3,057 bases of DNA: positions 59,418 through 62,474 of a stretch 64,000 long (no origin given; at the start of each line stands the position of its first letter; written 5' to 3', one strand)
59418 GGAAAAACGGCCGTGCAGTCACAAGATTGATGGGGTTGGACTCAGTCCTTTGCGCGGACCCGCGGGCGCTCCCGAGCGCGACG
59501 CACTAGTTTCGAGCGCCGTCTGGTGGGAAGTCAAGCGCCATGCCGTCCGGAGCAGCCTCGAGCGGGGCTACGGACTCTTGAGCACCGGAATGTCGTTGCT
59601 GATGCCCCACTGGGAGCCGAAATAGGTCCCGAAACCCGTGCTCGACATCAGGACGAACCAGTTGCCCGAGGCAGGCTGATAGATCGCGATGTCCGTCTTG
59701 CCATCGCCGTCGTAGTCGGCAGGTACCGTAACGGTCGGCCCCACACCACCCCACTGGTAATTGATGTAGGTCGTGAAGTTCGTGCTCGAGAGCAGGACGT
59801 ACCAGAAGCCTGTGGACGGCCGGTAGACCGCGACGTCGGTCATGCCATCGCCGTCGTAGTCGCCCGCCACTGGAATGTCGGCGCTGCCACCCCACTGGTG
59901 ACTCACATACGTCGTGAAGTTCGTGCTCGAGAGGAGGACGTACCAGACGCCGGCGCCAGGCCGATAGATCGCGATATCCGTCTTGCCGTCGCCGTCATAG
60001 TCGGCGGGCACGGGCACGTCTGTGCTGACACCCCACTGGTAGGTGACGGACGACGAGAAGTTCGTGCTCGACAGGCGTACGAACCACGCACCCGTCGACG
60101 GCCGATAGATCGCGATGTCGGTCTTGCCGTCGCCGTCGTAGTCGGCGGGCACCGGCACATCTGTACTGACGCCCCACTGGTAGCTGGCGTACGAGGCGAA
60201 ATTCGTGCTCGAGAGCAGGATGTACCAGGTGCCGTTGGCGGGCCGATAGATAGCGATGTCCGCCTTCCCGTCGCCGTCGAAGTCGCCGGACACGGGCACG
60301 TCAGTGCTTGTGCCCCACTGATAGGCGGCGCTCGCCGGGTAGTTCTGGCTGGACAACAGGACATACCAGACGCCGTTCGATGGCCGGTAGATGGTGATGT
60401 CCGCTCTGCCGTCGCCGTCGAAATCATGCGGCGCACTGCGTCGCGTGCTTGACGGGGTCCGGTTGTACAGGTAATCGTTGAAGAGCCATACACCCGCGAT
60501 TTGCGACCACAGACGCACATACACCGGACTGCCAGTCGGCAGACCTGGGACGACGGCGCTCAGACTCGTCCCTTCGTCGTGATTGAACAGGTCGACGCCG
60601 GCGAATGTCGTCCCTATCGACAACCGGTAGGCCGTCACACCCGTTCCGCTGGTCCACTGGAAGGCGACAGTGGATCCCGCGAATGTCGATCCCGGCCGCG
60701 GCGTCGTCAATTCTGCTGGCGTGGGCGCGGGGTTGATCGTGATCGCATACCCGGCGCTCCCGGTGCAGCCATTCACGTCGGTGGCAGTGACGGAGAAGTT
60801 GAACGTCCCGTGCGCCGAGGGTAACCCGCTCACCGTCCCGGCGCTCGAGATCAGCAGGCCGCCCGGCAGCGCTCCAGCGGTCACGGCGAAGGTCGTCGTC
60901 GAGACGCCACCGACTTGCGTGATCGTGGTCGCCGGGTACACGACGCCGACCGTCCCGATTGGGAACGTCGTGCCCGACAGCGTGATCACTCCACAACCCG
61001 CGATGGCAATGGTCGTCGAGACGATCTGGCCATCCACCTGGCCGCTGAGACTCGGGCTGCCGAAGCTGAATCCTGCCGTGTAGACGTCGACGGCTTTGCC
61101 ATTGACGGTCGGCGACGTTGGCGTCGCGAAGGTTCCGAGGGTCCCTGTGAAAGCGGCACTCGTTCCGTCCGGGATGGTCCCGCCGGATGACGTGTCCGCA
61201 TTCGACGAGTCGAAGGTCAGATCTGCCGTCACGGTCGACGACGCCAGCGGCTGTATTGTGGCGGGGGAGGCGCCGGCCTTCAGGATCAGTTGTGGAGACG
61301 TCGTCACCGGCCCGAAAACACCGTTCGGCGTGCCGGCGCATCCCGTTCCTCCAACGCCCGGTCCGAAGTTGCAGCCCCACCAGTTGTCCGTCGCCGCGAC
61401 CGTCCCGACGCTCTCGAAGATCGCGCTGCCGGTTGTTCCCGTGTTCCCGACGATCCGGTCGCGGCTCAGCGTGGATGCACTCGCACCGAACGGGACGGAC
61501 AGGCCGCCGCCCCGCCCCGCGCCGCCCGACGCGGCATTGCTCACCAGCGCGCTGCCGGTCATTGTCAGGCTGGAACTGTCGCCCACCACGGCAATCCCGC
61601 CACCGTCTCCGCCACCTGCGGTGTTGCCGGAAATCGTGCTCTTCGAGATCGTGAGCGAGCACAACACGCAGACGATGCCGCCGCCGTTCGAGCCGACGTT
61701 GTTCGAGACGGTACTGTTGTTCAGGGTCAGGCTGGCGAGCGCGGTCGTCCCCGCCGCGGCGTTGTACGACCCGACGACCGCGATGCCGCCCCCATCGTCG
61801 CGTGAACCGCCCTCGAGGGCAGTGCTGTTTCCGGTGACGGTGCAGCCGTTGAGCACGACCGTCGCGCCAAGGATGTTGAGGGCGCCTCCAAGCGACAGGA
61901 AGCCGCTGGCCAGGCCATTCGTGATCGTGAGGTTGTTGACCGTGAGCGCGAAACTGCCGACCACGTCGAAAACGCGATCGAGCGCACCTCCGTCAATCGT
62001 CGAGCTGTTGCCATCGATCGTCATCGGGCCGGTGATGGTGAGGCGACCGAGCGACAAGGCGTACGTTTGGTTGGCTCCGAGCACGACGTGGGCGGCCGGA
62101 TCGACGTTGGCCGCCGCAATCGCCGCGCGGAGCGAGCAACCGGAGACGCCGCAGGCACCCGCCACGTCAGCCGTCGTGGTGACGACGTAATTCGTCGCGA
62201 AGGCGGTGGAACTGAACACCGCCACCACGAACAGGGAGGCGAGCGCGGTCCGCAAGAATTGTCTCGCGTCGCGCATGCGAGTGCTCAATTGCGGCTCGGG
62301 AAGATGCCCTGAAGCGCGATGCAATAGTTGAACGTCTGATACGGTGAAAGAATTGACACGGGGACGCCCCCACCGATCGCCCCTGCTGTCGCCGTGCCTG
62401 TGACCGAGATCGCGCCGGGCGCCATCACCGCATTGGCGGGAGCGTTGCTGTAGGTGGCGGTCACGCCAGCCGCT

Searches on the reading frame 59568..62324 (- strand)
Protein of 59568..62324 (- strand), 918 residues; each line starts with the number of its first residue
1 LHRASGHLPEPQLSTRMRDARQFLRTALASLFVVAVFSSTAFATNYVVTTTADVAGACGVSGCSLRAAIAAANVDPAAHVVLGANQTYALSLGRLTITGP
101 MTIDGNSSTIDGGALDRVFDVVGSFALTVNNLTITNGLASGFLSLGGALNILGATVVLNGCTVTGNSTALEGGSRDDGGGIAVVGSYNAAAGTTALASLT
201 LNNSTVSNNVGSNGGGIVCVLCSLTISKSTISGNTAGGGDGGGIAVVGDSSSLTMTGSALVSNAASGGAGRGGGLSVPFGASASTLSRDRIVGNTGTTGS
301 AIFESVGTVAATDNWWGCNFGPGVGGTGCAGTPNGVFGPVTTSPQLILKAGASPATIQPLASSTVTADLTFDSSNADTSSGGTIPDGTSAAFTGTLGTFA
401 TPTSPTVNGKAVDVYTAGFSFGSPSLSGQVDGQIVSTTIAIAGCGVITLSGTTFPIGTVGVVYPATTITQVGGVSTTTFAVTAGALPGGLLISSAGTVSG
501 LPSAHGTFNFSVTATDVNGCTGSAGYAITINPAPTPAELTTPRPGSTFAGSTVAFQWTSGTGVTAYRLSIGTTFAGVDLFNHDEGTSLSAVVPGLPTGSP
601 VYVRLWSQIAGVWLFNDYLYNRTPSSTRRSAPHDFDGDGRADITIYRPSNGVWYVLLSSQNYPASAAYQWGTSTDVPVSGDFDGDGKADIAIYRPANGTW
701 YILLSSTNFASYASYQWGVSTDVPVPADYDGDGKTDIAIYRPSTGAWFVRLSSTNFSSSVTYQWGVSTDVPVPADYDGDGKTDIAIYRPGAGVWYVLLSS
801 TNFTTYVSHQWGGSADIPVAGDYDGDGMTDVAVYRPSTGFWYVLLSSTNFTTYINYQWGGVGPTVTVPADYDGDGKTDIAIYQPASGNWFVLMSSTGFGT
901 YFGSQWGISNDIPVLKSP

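Call 60: search_protein_families(library=pfam, proteins=[window:59568-62324:-], max_evalue=0.00001)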
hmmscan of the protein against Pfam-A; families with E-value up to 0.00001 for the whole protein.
window:59568-62324:- (918 aa): 4 families
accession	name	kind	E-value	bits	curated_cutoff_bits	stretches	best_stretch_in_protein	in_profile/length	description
PF13517.12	FG-GAP_3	-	9.5e-30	103.4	26.9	5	681-738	1-60/61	FG-GAP-like repeat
PF01839.29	FG-GAP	-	2.8e-28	97.8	22.1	0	678-697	6-25/37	FG-GAP repeat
PF05345.18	He_PIG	-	7.6e-10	39.6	24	1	463-531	23-96/96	Putative Ig domain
PF19987.4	DUF6423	-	4.1e-06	27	29.7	0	679-726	15-63/161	Family of unknown function (DUF6423)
